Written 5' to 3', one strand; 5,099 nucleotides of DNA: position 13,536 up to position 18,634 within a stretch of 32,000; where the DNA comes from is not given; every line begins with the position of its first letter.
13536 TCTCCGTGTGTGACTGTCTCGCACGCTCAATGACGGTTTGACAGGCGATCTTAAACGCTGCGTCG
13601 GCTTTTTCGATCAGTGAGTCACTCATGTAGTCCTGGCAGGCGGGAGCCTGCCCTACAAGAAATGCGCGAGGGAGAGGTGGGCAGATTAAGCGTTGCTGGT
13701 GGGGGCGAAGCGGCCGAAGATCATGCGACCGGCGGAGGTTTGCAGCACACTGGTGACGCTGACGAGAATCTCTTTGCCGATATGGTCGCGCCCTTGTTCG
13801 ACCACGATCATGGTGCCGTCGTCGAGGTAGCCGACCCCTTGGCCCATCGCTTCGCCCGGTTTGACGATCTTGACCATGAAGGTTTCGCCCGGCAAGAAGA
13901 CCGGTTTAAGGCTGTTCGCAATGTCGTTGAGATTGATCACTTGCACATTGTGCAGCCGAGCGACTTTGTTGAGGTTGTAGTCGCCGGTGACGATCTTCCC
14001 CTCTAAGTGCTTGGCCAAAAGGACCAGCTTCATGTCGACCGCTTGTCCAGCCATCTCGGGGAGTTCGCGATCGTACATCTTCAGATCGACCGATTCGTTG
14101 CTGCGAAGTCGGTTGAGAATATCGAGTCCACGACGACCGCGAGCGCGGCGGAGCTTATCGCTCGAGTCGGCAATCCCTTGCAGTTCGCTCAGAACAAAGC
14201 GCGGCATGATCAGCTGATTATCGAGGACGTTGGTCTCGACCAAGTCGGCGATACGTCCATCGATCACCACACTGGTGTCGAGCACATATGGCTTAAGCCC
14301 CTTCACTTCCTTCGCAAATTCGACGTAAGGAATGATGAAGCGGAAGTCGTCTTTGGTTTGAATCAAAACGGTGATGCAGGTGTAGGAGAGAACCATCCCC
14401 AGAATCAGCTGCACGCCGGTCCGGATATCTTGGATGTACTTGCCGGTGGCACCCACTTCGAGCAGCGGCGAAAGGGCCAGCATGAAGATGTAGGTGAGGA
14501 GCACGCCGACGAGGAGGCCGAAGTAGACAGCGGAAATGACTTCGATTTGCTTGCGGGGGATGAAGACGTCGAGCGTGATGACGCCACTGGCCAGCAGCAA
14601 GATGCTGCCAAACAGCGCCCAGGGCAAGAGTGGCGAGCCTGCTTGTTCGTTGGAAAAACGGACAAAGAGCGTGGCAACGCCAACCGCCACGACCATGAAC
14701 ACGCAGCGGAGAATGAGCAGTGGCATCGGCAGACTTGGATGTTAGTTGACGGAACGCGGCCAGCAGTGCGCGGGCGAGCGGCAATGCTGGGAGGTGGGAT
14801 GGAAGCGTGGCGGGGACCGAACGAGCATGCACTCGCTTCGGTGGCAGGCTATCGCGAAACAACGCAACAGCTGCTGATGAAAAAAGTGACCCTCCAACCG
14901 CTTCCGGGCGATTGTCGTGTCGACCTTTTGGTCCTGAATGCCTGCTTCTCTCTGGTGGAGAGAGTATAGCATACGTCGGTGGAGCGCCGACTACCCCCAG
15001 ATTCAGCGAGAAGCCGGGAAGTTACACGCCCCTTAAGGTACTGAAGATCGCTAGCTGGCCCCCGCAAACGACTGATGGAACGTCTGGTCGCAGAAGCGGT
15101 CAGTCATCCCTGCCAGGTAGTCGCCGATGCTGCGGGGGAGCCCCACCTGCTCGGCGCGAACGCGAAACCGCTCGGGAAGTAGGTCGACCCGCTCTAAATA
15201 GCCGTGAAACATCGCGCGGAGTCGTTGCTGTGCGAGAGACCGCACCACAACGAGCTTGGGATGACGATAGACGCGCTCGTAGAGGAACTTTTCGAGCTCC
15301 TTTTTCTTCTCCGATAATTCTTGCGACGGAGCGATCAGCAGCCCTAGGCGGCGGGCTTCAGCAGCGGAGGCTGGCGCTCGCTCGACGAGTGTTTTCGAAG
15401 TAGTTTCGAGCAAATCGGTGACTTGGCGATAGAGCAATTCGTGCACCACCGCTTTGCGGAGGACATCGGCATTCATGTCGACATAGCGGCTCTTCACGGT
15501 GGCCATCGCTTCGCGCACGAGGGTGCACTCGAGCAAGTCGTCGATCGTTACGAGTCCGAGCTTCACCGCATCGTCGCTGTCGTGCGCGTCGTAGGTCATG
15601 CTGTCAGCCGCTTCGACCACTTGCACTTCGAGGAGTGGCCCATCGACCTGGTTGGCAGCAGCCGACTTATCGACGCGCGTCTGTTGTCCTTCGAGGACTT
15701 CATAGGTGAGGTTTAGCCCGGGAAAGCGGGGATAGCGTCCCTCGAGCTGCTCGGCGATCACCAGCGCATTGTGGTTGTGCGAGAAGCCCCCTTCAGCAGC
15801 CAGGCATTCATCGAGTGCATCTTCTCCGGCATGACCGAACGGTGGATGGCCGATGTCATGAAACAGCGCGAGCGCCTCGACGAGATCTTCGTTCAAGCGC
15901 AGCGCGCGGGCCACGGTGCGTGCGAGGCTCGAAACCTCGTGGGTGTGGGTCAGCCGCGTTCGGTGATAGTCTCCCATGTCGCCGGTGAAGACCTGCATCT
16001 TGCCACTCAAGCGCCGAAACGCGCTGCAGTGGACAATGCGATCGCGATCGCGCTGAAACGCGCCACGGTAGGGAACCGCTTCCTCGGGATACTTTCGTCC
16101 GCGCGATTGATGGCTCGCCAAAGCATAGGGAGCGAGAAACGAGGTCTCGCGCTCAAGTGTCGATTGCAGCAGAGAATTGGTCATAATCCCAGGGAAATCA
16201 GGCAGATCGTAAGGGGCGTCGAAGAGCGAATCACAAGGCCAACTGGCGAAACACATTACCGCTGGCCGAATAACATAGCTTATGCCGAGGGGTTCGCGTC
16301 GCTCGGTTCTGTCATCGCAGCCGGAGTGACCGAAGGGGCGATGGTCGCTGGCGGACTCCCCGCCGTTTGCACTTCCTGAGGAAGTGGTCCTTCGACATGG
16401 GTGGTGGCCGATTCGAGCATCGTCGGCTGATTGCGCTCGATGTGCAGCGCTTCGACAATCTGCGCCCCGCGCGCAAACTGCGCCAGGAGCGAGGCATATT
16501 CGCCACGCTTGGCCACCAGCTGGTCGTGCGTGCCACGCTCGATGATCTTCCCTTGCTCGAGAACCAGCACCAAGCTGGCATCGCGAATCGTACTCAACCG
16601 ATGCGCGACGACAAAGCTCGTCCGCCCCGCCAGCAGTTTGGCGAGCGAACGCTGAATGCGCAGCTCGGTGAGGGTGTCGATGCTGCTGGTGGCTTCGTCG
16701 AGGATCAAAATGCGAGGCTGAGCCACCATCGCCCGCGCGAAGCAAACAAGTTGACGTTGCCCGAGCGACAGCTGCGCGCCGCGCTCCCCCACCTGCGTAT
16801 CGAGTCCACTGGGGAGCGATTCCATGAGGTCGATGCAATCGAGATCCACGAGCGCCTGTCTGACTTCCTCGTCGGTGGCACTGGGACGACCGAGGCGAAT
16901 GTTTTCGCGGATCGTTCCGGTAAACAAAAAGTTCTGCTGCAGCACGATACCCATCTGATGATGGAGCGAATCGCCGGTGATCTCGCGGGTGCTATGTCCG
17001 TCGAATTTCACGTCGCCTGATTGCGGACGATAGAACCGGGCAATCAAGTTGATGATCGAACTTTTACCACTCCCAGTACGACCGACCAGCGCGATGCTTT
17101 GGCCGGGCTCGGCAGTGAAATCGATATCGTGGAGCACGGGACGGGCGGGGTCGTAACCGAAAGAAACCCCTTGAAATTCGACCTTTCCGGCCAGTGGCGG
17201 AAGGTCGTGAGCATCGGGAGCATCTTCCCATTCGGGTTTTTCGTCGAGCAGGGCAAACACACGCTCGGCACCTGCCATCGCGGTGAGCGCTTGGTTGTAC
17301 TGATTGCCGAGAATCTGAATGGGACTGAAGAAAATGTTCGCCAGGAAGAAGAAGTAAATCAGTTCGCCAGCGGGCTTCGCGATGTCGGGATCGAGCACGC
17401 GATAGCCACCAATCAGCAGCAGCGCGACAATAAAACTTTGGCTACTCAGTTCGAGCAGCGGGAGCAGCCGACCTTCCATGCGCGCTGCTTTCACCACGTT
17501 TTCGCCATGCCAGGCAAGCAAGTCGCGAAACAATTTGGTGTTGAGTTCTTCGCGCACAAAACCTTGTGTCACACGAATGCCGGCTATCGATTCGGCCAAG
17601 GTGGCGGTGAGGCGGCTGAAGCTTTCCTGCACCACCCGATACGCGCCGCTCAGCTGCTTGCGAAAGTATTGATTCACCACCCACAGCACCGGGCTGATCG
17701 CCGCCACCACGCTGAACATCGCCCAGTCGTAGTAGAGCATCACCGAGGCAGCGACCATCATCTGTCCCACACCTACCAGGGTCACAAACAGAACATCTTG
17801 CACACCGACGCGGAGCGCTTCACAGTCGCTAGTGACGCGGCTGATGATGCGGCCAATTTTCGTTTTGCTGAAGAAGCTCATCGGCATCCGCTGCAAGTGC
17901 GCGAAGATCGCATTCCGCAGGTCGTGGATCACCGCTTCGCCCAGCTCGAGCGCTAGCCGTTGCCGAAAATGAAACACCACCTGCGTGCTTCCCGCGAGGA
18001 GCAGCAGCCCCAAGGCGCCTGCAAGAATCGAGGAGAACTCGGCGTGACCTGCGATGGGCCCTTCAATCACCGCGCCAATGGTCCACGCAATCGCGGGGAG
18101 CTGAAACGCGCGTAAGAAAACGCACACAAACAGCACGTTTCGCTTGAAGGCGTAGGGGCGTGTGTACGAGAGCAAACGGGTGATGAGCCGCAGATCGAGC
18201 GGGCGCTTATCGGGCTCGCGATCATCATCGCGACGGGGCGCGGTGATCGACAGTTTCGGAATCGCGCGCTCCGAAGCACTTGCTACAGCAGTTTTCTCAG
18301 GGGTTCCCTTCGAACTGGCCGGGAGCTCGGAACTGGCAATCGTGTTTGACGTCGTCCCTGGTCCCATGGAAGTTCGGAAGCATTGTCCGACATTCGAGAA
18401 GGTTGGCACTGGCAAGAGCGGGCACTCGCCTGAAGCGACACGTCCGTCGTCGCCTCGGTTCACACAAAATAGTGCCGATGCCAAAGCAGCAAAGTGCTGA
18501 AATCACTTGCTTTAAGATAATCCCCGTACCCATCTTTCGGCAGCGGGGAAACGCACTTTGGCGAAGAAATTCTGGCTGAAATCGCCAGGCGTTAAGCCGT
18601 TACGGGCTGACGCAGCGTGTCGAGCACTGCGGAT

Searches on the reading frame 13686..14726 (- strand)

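Call 89: search_protein_families(library=pfam, proteins=[window:13686-14726:-], max_evalue=0.001)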
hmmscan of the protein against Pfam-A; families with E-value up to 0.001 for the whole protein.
window:13686-14726:- (346 aa): 4 families
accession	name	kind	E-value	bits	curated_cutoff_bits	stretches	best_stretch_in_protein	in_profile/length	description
PF01850.27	PIN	-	2.2e-07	32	23.6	1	147-257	1-119/120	PIN domain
PF13638.12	PIN_4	-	2.4e-05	25.1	21.9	1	147-265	1-130/132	PIN domain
PF08745.17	PIN_5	-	7.2e-05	22.7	27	0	229-274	156-201/205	PINc domain ribonuclease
PF01938.26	TRAM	-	0.00013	22.2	21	1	279-331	4-55/61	TRAM domain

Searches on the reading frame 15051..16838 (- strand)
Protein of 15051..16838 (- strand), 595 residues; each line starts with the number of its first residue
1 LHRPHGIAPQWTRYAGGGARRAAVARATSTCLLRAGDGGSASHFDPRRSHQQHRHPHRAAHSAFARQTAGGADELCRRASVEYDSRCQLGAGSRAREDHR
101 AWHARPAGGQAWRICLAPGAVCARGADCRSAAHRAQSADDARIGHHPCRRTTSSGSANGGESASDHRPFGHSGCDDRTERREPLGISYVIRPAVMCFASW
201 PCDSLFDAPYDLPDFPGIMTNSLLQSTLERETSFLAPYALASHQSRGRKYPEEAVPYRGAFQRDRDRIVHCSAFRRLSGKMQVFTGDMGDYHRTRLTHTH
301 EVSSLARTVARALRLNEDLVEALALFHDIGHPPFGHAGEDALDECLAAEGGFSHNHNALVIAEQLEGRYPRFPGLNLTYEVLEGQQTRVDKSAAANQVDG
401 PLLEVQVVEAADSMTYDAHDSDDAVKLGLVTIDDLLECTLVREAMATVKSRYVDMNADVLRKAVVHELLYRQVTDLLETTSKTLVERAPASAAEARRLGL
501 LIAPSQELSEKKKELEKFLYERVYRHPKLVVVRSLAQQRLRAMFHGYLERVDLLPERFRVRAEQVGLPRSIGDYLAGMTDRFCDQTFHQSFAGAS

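Call 89: search_protein_families(library=pfam, proteins=[window:15051-16838:-], max_evalue=0.001)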
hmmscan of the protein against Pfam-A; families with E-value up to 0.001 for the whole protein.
window:15051-16838:- (595 aa): 2 families
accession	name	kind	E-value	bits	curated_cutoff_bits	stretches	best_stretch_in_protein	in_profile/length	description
PF13286.11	HD_assoc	-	5.9e-18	65.6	22.2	1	505-588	4-90/91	Phosphohydrolase-associated domain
PF01966.28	HD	-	1.3e-12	48.5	22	1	295-415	1-114/116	HD domain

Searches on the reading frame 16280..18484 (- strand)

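Call 89: search_protein_families(library=pfam, proteins=[window:16280-18484:-], max_evalue=0.001)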
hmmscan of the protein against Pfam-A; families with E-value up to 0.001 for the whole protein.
window:16280-18484:- (734 aa): 2 families
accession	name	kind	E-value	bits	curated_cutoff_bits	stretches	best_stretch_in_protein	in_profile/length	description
PF00664.28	ABC_membrane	-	5.9e-37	128.3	28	1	118-388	4-273/274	ABC transporter transmembrane region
PF00005.33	ABC_tran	-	9.2e-32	110.9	25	1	451-600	1-137/137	ABC transporter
